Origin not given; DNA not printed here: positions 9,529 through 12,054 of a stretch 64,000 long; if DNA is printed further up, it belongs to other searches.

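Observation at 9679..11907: Single-polypeptide phosphotransacylase-acyl kinase (Ptb/Pta-Buk/Ack fusion)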

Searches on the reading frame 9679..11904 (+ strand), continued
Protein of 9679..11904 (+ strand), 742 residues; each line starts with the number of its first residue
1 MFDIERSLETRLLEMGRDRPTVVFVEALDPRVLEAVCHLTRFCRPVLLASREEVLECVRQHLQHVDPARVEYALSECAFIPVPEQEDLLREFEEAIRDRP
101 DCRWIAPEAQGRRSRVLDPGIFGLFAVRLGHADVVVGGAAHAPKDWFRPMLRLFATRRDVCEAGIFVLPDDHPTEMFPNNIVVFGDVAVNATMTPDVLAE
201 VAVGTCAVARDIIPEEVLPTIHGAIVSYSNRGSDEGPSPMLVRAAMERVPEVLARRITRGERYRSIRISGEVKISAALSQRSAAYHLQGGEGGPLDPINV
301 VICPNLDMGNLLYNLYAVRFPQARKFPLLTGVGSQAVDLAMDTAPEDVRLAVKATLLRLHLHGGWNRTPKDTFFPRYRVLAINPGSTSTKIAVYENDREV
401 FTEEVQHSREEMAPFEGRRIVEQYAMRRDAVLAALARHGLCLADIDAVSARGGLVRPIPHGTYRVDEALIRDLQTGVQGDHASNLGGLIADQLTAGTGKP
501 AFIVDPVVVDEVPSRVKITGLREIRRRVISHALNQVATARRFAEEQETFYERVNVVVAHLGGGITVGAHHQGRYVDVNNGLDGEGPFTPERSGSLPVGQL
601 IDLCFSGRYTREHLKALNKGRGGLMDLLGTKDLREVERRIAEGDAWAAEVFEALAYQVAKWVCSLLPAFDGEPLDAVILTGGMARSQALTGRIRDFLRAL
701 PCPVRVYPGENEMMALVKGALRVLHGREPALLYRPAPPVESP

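Call 6: find_homologous_proteins(query=window:9679-11904:+, max_evalue=1e-10)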
Query window:9679-11904:+ (742 aa): 876 proteins with E <= 1e-10 among 8000 candidates; the best 120 are listed.
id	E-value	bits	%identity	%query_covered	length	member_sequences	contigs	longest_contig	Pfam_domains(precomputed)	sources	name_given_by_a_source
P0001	0.0e+0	1677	100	100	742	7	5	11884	PF01869.27,PF00871.24,PF01515.25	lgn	-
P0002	0.0e+0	1501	89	100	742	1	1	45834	PF00871.24,PF01515.25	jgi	-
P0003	0.0e+0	1223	72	99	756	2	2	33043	PF00871.24,PF01515.25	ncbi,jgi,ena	jgi:butyrate kinase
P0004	0.0e+0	1218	72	99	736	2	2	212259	PF01869.27,PF00871.24,PF01515.25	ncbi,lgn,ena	-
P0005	0.0e+0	1214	72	99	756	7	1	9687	PF00871.24,PF01515.25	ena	-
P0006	0.0e+0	1110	67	99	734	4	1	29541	PF01869.27,PF00871.24,PF01515.25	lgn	-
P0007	0.0e+0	1085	65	99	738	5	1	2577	PF00871.24,PF01515.25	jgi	jgi:butyrate kinase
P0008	0.0e+0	1084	66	99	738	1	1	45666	PF01869.27,PF00871.24,PF01515.25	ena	-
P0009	0.0e+0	1082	66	99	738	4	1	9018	PF00871.24,PF01515.25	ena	-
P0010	0.0e+0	1082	66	100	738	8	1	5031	PF01869.27,PF00871.24,PF01515.25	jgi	jgi:butyrate kinase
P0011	0.0e+0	1081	66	100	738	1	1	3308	PF01869.27,PF00871.24,PF01515.25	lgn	-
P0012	0.0e+0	1080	67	99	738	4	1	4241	PF00871.24,PF01515.25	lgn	-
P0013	0.0e+0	1079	66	99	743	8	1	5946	PF01869.27,PF00871.24,PF01515.25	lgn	-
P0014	0.0e+0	1077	65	99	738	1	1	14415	PF01869.27,PF00871.24,PF01515.25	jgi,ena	-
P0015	0.0e+0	1075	64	99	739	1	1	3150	PF01869.27,PF00871.24,PF01515.25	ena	-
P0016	0.0e+0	1074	66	99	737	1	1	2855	PF00871.24,PF01515.25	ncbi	-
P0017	0.0e+0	1072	65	100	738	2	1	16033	PF01869.27,PF00871.24,PF01515.25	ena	-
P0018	0.0e+0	1071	65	100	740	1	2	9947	PF01869.27,PF00871.24,PF01515.25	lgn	-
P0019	0.0e+0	1070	64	99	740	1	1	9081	PF01869.27,PF00871.24,PF01515.25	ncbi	-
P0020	0.0e+0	1069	65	99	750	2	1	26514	PF01869.27,PF00871.24,PF01515.25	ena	-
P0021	0.0e+0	1068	65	99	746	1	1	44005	PF00871.24,PF01515.25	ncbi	-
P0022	0.0e+0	1068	65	99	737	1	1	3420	PF00871.24,PF01515.25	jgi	jgi:butyrate kinase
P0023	0.0e+0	1067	66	99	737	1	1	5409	PF00871.24,PF01515.25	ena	-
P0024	0.0e+0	1067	66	99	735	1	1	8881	PF01869.27,PF00871.24,PF01515.25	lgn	-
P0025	0.0e+0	1067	64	99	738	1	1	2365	PF01869.27,PF00871.24,PF01515.25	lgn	-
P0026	0.0e+0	1067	64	99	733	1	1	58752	PF01869.27,PF00871.24,PF01515.25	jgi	jgi:butyrate kinase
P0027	0.0e+0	1067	64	99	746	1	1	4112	PF00871.24,PF01515.25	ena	-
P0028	0.0e+0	1067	66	99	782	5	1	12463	PF00871.24,PF01515.25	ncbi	-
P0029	0.0e+0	1065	64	100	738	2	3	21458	PF00871.24,PF01515.25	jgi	jgi:butyrate kinase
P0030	0.0e+0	1064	65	99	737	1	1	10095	PF01869.27,PF00871.24,PF01515.25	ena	-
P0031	0.0e+0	1064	66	99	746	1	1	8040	PF00871.24,PF01515.25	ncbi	-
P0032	0.0e+0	1064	65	99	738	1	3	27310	PF00871.24,PF01515.25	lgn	-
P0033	0.0e+0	1064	65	98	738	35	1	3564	PF01869.27,PF00871.24,PF01515.25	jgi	-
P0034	0.0e+0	1063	65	100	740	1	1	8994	PF01869.27,PF00871.24,PF01515.25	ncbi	-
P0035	0.0e+0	1062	65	99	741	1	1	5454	PF01869.27,PF00871.24,PF01515.25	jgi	jgi:butyrate kinase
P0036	0.0e+0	1061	64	99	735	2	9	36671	PF01869.27,PF00871.24,PF01515.25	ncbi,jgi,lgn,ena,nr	ncbi:MAG TPA: butyrate kinase [Thermoanaerobaculaceae bacterium]|nr:butyrate kinase [Thermoanaerobac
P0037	0.0e+0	1061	66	99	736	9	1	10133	PF00871.24,PF01515.25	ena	-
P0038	0.0e+0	1060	65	99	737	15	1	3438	PF01869.27,PF00871.24,PF01515.25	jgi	-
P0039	0.0e+0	1059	65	99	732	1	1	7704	PF00871.24,PF01515.25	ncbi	-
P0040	0.0e+0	1059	64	99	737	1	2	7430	PF00871.24,PF01515.25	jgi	jgi:butyrate kinase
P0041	0.0e+0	1059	65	99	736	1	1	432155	PF01869.27,PF00871.24,PF01515.25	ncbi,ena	-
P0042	0.0e+0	1059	64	99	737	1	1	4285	PF00871.24,PF01515.25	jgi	jgi:butyrate kinase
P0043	0.0e+0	1058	65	98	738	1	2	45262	PF01869.27,PF00871.24,PF01515.25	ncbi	-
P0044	0.0e+0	1058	65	99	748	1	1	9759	PF00871.24,PF01515.25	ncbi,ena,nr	ncbi:MAG TPA: butyrate kinase [Terriglobales bacterium]|nr:butyrate kinase [Terriglobales bacterium]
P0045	0.0e+0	1058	65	99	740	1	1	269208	PF01869.27,PF00871.24,PF01515.25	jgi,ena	jgi:butyrate kinase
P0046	0.0e+0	1058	63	99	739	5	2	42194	PF01869.27,PF00871.24,PF01515.25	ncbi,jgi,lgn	jgi:butyrate kinase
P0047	0.0e+0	1058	63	99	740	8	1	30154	PF00871.24,PF01515.25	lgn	-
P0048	0.0e+0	1058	65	99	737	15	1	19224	PF01869.27,PF00871.24,PF01515.25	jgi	jgi:butyrate kinase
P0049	0.0e+0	1057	65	100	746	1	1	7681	PF01869.27,PF00871.24,PF01515.25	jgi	jgi:butyrate kinase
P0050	0.0e+0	1057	64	99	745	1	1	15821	PF00871.24,PF01515.25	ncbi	-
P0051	0.0e+0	1057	63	99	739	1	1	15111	PF01869.27,PF00871.24,PF01515.25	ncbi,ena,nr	ncbi:MAG: butyrate kinase [Acidobacteriia bacterium]|nr:butyrate kinase [Terriglobia bacterium]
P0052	0.0e+0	1056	63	99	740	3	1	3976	PF00871.24,PF01515.25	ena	-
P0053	0.0e+0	1056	64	100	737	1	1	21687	PF01869.27,PF00871.24,PF01515.25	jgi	jgi:butyrate kinase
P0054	0.0e+0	1056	64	99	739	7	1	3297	PF00871.24,PF01515.25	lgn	-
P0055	0.0e+0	1056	64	99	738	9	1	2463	PF01869.27,PF00871.24,PF01515.25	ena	-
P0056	0.0e+0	1056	65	99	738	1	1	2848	PF00871.24,PF01515.25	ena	-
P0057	0.0e+0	1056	65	99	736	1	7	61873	PF01869.27,PF00871.24,PF01515.25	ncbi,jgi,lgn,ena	ncbi:MAG: butyrate kinase [Thermoanaerobaculaceae bacterium]|jgi:butyrate kinase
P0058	0.0e+0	1055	65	99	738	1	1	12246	PF00871.24,PF01515.25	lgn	-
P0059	0.0e+0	1055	63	99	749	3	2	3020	PF00871.24,PF01515.25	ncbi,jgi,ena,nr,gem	ncbi:butyrate kinase [bacterium]|nr:MAG: butyrate kinase [bacterium]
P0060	0.0e+0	1055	65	99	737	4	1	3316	PF01869.27,PF00871.24,PF01515.25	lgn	-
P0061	0.0e+0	1054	65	99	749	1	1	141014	PF01869.27,PF00871.24,PF01515.25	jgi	jgi:butyrate kinase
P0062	0.0e+0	1054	65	99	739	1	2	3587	PF00871.24,PF01515.25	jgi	jgi:butyrate kinase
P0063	0.0e+0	1054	65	99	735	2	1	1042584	PF00871.24,PF01515.25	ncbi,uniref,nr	ncbi:hypothetical protein GETHPA_04370 [Geothrix rubra]|uniref:Probable butyrate kinase n=2 Tax=Geot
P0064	0.0e+0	1053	66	99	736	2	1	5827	PF00871.24,PF01515.25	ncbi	-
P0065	0.0e+0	1053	65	99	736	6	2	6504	PF01869.27,PF00871.24,PF01515.25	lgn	-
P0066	0.0e+0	1053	65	99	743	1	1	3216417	PF01869.27,PF00871.24,PF01515.25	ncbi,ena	-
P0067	0.0e+0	1053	65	99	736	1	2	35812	PF01869.27,PF00871.24,PF01515.25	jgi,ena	-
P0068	0.0e+0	1053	64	99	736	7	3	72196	PF00871.24,PF01515.25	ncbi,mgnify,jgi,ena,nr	ncbi:MAG TPA: butyrate kinase [Thermoanaerobaculaceae bacterium]|mgnify:CR=1 FL=1|nr:butyrate kinase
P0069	0.0e+0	1053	65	99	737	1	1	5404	PF01869.27,PF00871.24,PF01515.25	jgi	jgi:butyrate kinase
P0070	0.0e+0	1053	65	99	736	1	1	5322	PF00871.24,PF01515.25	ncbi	-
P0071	0.0e+0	1053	63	100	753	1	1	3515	PF00871.24,PF01515.25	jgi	-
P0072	0.0e+0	1053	64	99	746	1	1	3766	PF00871.24,PF01515.25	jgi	jgi:butyrate kinase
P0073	0.0e+0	1053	63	99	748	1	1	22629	PF01869.27,PF00871.24,PF01515.25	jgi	jgi:butyrate kinase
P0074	0.0e+0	1052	63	99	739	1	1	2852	PF01869.27,PF00871.24,PF01515.25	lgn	-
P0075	0.0e+0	1052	63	99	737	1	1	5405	PF00871.24,PF01515.25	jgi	-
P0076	0.0e+0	1052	63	99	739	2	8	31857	PF00871.24,PF01515.25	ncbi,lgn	-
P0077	0.0e+0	1052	65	99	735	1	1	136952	PF00871.24,PF01515.25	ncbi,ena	-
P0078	0.0e+0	1052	64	99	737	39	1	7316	PF00871.24,PF01515.25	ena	-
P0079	0.0e+0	1051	64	99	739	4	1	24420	PF00871.24,PF01515.25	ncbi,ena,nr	ncbi:MAG TPA: butyrate kinase [Thermoanaerobaculaceae bacterium]|nr:butyrate kinase [Thermoanaerobac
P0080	0.0e+0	1051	62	99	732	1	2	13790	PF01869.27,PF00871.24,PF01515.25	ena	-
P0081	0.0e+0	1051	64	99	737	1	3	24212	PF00871.24,PF01515.25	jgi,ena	jgi:butyrate kinase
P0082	0.0e+0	1050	65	99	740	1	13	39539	PF00871.24,PF01515.25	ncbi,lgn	-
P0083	0.0e+0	1050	64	99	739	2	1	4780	PF00871.24,PF01515.25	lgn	-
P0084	0.0e+0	1049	64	99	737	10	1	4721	PF00871.24,PF01515.25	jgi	-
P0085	0.0e+0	1049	63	99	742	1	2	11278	PF00871.24,PF01515.25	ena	-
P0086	0.0e+0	1049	64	99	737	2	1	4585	PF00871.24,PF01515.25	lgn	-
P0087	0.0e+0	1049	64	99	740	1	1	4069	PF01869.27,PF00871.24,PF01515.25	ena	-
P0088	0.0e+0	1048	64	99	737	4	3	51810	PF01869.27,PF00871.24,PF01515.25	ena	-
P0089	0.0e+0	1048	62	99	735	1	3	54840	PF01869.27,PF00871.24,PF01515.25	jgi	jgi:butyrate kinase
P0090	0.0e+0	1048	65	99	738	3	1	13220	PF00871.24,PF01515.25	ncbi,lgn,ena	-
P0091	0.0e+0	1048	65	98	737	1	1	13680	PF01869.27,PF00871.24,PF01515.25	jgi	jgi:butyrate kinase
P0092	0.0e+0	1047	64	100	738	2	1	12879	PF01869.27,PF00871.24,PF01515.25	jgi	jgi:butyrate kinase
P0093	0.0e+0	1047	65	99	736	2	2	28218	PF00871.24,PF01515.25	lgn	-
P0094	0.0e+0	1047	64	99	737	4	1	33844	PF00871.24,PF01515.25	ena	-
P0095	0.0e+0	1047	63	99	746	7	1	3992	PF00871.24,PF01515.25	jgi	jgi:butyrate kinase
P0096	0.0e+0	1046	64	99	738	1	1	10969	PF00871.24,PF01515.25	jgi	jgi:butyrate kinase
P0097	0.0e+0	1046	64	99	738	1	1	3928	PF01869.27,PF00871.24,PF01515.25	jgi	jgi:butyrate kinase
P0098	0.0e+0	1046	64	99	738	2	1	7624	PF00871.24,PF01515.25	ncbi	-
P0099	0.0e+0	1045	63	99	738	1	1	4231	PF01869.27,PF00871.24,PF01515.25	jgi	jgi:butyrate kinase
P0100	0.0e+0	1045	65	99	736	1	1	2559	PF00871.24,PF01515.25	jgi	jgi:butyrate kinase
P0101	0.0e+0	1045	64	99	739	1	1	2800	PF00871.24,PF01515.25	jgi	jgi:butyrate kinase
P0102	0.0e+0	1045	64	99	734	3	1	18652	PF01869.27,PF00871.24,PF01515.25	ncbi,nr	ncbi:MAG TPA: butyrate kinase [Thermoanaerobaculaceae bacterium]|nr:butyrate kinase [Thermoanaerobac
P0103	0.0e+0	1045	63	99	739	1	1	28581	PF00871.24,PF01515.25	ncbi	-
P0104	0.0e+0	1045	65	99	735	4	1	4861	PF00871.24,PF01515.25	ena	-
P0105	0.0e+0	1045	64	98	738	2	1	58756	PF01869.27,PF00871.24,PF01515.25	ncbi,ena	-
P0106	0.0e+0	1044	62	99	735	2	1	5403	PF00871.24,PF01515.25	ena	-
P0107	0.0e+0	1044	65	99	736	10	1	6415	PF00871.24,PF01515.25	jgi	jgi:butyrate kinase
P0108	0.0e+0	1044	64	100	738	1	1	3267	PF00871.24,PF01515.25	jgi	jgi:butyrate kinase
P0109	0.0e+0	1044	63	99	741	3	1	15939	PF00871.24,PF01515.25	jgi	jgi:butyrate kinase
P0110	0.0e+0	1044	63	99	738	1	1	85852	PF01869.27,PF00871.24,PF01515.25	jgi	-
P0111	0.0e+0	1044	62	99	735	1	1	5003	PF00871.24,PF01515.25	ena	-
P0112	0.0e+0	1044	63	98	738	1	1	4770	PF01869.27,PF00871.24,PF01515.25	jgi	jgi:butyrate kinase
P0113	0.0e+0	1043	65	99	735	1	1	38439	PF00871.24,PF01515.25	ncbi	-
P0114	0.0e+0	1043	64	99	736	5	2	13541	PF00871.24,PF01515.25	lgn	-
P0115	0.0e+0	1043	64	99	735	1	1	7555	PF01869.27,PF00871.24,PF01515.25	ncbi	-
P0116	0.0e+0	1043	62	99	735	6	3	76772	PF00871.24,PF01515.25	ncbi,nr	ncbi:MAG TPA: butyrate kinase [Holophaga sp.]|nr:butyrate kinase [Holophaga sp.] HPS66666.1 butyrate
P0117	0.0e+0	1043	62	99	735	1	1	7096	PF00871.24,PF01515.25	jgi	jgi:butyrate kinase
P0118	0.0e+0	1043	62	99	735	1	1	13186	PF00871.24,PF01515.25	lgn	-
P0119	0.0e+0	1043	63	99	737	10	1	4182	PF00871.24,PF01515.25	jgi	jgi:butyrate kinase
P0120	0.0e+0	1043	64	99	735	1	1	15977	PF01869.27,PF00871.24,PF01515.25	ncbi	-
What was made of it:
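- Checked: At least 120 clusters of full-length proteins (732-782 aa, 62-100% identity, 98-100% coverage) have both domains (call 6).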

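Call 10: find_related_loci(query=window:9679-11904:+, collection=genome_contigs, flank=8000)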
Query window:9679-11904:+ (742 aa) in genome_contigs; peptide patterns used: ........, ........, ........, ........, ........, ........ (x = any residue, [..] = any of these).
186 stretches matched a pattern; 108 encode a relative of the query (tblastn E <= 1e-3); the best 80 are kept; 80 distinct loci.
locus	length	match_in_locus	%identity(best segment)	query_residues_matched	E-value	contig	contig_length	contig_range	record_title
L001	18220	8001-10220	91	1-740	0e+0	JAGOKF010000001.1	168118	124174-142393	Myxococcota bacterium isolate Go_SlDig_bin_299 Go_SlDig_139_length_168118_cov_8.166503, whole genome shotgun sequence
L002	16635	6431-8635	65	1-735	0e+0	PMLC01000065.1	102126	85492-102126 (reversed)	MAG: Acidobacteria bacterium isolate fen_297 73.20120600_E1D.18_contig_1698, whole genome shotgun sequence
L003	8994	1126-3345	65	1-741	0e+0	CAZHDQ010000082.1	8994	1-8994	MAG TPA_asm: uncultured Anaeromyxobacteraceae bacterium isolate binchicken_co139_219 genome assembly, contig: NODE_18037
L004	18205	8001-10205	65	1-736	0e+0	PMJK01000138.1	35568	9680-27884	MAG: Holophagaceae bacterium isolate fen_302 73.20120600_E2D.81_contig_29218, whole genome shotgun sequence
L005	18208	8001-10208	66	1-737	0e+0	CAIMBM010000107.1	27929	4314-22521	MAG: uncultured Holophagaceae bacterium isolate AM-2014-D4_bin-538 genome assembly, contig: bin-538:107/279, whole genom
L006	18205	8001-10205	64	1-735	0e+0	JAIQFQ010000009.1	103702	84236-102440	MAG: Terriglobia bacterium isolate SRVP_14 SR-VP_26_10_2019_C_40cm_scaffold_279, whole genome shotgun sequence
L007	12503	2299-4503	65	1-735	0e+0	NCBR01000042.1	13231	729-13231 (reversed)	MAG: Acidobacteria bacterium 37-71-11 04302015_37_scaffold_258, whole genome shotgun sequence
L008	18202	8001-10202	65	1-735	0e+0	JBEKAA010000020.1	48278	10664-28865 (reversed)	MAG: Thermoanaerobaculaceae bacterium isolate SPRUCE 101 SPRUCE_101_20, whole genome shotgun sequence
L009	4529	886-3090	64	1-735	0e+0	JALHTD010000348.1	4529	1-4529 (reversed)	MAG: Thermoanaerobaculaceae bacterium isolate PFL15 seq_3223052, whole genome shotgun sequence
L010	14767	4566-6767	64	1-734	0e+0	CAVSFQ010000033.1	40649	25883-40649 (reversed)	MAG: uncultured Acidobacteriota bacterium isolate MFD01872.bin.2.171 genome assembly, contig: contig_197626, whole genom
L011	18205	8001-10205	64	1-735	0e+0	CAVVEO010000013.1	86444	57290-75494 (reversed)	MAG: uncultured Acidobacteriota bacterium isolate MFD01872.bin.2.203 genome assembly, contig: contig_152642, whole genom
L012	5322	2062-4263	65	1-735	0e+0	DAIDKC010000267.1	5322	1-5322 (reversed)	MAG TPA_asm: Holophagaceae bacterium isolate clean1874 k141_1346202, whole genome shotgun sequence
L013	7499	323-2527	65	1-736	0e+0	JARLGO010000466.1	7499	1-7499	MAG: Geothrix sp. isolate MAG_CO275 MetaCoAG_Bin_275_Oxic_k141_1949655, whole genome shotgun sequence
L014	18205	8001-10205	64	1-735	0e+0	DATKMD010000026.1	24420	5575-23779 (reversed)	MAG TPA_asm: Thermoanaerobaculaceae bacterium isolate SMAG_U14702 k141_2228422, whole genome shotgun sequence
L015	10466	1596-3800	65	1-736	0e+0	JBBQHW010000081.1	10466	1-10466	MAG: Holophagales bacterium isolate Co_metawrap_879 Cmw_879_k141_24359565_length_10466_cov_28.6041, whole genome shotgun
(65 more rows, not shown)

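Call 23: find_encoding_contigs(protein=P0063, flank=8000, max_places=2)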
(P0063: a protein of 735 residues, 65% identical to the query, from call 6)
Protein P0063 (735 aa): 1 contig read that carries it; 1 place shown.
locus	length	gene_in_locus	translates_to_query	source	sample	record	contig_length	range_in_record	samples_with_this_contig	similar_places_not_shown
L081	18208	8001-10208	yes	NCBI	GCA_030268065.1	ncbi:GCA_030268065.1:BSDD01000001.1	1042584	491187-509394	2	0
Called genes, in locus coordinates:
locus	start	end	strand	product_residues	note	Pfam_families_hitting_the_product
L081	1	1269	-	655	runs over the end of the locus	PF07715:Plug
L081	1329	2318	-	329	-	PF01008:IF-2B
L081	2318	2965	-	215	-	PF00596:Aldolase_II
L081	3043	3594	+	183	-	PF00578:AhpC-TSA, PF08534:Redoxin, PF00085:Thioredoxin, PF13905:Thioredoxin_8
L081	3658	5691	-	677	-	PF01145:Band_7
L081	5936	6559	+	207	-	-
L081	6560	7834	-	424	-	PF02550:AcetylCoA_hydro, PF13336:AcetylCoA_hyd_C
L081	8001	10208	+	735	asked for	PF01515:PTA_PTB, PF00871:Acetate_kinase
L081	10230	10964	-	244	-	PF14512:TM1586_NiRdase (faint), PF00881:Nitroreductase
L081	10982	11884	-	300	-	PF01515:PTA_PTB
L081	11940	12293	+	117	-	PF04993:TfoX_N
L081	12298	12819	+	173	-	PF13302:Acetyltransf_3 (weak), PF00583:Acetyltransf_1, PF13673:Acetyltransf_10, PF13508:Acetyltransf_7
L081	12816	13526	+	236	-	PF04452:Methyltrans_RNA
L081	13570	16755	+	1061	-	PF26549:Tricorn_N, PF07676:PD40, PF26549:Tricorn_N, PF26550:Tricorn_2nd, PF07676:PD40, PF14684:Tricorn_C1, PF14685:PDZ_Tricorn, PF03572:Peptidase_S41, +2 more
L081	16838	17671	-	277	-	-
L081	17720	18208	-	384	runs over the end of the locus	-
